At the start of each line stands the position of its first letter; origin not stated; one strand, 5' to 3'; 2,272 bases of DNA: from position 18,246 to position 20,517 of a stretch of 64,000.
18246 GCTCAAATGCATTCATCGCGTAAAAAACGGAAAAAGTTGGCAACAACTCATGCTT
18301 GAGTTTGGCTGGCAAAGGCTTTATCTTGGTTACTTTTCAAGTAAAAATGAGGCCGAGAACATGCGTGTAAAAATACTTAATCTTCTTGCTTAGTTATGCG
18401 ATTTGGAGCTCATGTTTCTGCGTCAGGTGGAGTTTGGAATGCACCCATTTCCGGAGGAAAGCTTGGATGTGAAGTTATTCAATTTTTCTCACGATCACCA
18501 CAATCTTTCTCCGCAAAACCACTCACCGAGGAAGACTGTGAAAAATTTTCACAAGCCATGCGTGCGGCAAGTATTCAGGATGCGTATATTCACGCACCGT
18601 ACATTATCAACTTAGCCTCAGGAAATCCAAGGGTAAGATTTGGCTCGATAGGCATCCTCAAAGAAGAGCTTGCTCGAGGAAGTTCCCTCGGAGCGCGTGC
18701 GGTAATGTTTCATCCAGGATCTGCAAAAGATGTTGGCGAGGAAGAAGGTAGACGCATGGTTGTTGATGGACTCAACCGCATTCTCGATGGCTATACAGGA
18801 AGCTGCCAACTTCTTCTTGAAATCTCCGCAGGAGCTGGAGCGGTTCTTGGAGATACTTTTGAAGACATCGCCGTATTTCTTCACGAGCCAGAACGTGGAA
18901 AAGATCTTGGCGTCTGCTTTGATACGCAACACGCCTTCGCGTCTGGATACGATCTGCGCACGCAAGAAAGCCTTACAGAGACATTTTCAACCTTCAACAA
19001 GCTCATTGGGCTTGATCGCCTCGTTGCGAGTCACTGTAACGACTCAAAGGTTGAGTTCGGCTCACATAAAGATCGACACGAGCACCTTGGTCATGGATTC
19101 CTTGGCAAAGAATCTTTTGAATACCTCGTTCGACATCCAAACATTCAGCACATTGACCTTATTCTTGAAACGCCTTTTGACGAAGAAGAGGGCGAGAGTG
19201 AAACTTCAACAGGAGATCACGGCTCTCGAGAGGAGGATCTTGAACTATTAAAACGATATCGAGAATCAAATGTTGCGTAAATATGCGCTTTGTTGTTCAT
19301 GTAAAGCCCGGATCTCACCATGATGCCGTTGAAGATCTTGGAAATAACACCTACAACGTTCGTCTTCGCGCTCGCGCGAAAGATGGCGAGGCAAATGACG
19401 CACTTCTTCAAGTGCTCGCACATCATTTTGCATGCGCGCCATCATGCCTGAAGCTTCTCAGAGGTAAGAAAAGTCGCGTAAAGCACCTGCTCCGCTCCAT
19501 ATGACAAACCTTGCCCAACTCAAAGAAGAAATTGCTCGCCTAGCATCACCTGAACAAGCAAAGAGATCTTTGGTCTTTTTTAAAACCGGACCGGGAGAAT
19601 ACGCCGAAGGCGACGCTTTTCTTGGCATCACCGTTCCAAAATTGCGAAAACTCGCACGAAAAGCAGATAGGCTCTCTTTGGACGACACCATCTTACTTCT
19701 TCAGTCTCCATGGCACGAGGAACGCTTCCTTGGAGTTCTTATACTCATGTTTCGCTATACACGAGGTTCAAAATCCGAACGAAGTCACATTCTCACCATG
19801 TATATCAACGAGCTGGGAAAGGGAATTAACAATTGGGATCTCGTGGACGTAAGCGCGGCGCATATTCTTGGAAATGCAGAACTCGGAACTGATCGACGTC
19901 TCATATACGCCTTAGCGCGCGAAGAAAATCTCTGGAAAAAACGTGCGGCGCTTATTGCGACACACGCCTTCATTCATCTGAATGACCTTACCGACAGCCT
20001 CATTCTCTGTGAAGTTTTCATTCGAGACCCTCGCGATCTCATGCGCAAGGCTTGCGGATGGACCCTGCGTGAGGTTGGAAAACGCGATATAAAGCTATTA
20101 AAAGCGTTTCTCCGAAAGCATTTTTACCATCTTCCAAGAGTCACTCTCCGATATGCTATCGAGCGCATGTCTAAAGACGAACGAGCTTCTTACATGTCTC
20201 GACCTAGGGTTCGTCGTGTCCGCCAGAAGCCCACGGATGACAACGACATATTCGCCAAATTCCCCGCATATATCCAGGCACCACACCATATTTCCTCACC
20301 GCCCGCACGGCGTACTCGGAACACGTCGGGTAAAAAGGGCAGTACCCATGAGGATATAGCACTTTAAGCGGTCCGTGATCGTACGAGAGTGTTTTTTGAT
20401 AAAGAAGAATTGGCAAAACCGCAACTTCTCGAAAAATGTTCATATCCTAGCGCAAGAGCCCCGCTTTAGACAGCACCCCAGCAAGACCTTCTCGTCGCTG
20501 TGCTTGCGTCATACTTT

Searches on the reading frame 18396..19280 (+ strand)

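Call 44: search_protein_families(library=pfam, max_evalue=0.001, proteins=[window:18396-19280:+])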
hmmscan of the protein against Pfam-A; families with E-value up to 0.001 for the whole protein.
window:18396-19280:+ (294 aa): 1 family
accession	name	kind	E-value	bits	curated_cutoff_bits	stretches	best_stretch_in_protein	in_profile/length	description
PF01261.30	AP_endonuc_2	-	4.2e-43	148.3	31.1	1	22-273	6-234/249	Xylose isomerase-like TIM barrel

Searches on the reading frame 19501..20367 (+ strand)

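Call 44: search_protein_families(library=pfam, max_evalue=0.001, proteins=[window:19501-20367:+])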
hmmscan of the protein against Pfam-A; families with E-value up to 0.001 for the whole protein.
window:19501-20367:+ (288 aa): 1 family
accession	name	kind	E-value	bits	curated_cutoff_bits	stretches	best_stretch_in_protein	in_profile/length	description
PF08713.17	DNA_alkylation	-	6.9e-47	160.3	21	1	8-223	2-213/213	DNA alkylation repair enzyme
